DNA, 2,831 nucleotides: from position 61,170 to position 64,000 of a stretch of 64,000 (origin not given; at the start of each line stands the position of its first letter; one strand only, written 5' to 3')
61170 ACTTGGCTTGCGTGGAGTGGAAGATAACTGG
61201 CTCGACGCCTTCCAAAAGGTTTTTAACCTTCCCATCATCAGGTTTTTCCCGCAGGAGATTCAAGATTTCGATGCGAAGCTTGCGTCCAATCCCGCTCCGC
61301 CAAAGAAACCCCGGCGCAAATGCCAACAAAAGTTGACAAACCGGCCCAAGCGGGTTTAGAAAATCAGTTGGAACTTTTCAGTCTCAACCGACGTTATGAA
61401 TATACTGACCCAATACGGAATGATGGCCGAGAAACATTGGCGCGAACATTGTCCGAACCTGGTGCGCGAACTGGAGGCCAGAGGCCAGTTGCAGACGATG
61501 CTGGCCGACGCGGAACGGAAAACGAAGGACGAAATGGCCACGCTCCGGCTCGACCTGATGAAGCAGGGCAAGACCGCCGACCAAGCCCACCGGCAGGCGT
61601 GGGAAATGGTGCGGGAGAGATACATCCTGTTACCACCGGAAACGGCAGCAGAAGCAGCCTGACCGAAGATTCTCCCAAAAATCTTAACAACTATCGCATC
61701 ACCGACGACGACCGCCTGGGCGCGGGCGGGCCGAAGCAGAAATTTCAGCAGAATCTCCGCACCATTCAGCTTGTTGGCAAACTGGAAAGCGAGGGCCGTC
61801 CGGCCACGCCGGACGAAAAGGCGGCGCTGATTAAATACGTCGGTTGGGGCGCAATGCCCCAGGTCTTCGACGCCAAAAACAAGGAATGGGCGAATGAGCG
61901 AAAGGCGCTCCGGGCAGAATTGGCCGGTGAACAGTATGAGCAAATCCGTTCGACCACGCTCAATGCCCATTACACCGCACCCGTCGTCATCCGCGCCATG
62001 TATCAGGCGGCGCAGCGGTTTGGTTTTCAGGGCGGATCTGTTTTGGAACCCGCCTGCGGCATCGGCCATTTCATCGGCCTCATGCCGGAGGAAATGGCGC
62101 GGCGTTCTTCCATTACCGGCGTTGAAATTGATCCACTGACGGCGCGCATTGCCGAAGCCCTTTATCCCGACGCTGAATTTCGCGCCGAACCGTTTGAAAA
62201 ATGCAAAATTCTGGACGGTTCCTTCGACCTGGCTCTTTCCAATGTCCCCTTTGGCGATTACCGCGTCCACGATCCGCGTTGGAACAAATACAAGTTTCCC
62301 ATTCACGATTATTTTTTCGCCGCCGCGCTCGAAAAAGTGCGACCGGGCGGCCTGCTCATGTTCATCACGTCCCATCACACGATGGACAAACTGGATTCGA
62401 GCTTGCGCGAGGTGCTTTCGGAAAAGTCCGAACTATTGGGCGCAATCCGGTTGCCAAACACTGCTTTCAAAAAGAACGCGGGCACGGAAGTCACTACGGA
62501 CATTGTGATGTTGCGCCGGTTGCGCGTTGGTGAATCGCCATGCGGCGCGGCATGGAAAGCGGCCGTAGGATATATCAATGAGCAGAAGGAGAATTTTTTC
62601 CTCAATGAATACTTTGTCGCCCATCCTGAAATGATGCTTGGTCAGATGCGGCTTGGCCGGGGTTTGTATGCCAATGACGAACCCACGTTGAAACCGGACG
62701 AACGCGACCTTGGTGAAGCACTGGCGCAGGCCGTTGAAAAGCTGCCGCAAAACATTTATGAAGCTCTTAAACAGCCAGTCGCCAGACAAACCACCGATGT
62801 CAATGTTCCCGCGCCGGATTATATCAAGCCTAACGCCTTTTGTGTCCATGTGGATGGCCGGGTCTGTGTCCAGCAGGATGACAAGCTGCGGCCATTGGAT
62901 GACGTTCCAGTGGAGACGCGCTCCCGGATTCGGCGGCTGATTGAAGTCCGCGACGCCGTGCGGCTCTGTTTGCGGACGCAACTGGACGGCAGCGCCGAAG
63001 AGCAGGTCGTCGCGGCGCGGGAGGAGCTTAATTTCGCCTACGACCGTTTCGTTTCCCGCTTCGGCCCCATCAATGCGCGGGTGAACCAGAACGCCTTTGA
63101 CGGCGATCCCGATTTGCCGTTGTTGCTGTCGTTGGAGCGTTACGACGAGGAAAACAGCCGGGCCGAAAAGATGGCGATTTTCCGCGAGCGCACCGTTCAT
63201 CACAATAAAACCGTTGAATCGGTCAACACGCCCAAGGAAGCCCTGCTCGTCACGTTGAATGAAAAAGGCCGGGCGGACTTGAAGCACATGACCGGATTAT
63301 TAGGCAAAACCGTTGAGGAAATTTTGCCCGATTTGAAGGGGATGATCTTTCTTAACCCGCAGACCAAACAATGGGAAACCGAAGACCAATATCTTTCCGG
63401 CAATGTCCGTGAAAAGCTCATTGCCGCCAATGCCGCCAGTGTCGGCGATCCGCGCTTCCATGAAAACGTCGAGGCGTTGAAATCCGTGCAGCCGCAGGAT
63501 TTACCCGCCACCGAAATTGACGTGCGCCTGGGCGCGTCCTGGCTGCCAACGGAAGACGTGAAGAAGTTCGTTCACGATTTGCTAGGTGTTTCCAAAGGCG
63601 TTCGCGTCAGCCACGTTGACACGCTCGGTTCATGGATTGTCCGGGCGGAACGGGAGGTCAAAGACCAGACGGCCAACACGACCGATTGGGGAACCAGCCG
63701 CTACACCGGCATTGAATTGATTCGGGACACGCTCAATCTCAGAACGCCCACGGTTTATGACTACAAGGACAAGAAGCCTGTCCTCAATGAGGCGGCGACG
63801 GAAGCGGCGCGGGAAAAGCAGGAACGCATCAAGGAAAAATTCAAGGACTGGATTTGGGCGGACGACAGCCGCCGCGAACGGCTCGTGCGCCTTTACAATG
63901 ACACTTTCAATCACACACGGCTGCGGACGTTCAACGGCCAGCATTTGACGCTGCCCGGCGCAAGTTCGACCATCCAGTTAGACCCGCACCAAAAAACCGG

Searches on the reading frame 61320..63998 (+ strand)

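Call 94: search_protein_families(library=pfam, proteins=[window:61320-63998:+], max_evalue=0.0001)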
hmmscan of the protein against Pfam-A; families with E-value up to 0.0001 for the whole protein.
window:61320-63998:+ (893 aa): 2 families
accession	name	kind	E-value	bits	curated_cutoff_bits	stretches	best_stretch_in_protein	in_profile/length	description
PF13847.12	Methyltransf_31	-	2.1e-05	24.7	27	1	238-369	4-129/145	Methyltransferase domain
PF13649.12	Methyltransf_25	-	3.9e-05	24.7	27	0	241-311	1-74/97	Methyltransferase domain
